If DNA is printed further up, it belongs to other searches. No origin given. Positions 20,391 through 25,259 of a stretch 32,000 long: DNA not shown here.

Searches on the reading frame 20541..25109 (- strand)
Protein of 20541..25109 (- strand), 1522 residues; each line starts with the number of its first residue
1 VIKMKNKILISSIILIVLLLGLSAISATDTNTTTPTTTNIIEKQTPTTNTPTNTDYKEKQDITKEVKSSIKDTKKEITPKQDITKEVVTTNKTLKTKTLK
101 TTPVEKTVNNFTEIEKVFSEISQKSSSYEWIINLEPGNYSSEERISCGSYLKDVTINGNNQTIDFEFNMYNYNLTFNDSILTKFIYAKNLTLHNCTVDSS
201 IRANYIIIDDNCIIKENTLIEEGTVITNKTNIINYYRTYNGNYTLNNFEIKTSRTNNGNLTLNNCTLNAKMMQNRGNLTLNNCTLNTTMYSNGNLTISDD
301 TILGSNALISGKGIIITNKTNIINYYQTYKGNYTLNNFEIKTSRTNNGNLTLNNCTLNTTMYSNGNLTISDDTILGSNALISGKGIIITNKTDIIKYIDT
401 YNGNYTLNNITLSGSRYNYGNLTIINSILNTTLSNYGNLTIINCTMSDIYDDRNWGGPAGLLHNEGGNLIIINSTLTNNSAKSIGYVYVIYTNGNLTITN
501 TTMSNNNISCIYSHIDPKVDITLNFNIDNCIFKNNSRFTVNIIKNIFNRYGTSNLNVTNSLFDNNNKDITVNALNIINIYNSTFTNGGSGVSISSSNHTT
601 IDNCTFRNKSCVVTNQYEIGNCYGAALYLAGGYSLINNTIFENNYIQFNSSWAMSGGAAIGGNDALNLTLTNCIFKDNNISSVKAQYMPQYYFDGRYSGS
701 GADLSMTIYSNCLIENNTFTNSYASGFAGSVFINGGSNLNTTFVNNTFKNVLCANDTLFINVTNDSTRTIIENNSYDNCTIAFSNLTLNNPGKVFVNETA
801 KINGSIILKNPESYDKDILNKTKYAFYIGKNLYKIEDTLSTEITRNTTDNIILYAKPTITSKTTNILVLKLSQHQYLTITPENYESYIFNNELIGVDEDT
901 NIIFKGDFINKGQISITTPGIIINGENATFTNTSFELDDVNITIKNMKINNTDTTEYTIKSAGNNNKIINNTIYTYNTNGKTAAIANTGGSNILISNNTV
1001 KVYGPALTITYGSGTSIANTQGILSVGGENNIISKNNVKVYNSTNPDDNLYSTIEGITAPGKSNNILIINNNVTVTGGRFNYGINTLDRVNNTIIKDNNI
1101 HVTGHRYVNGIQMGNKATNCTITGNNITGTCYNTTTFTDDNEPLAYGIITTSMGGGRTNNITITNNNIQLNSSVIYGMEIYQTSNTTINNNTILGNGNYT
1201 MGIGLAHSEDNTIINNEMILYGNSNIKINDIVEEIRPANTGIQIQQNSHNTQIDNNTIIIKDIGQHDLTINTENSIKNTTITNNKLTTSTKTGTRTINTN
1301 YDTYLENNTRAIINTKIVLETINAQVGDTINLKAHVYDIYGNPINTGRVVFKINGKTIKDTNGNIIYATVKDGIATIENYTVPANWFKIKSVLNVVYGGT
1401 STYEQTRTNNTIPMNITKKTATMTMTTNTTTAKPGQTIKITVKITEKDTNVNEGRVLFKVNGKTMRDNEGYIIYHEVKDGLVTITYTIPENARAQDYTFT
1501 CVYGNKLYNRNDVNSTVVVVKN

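Call 10: search_protein_families(library=pfam, proteins=[window:20541-25109:-])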
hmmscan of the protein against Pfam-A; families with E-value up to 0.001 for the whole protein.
window:20541-25109:- (1522 aa): 1 family
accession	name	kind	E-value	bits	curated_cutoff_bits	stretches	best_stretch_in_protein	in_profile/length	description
PF13229.12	Beta_helix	-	3.3e-06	27.2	25.9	1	550-748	6-158/158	Right handed beta helix region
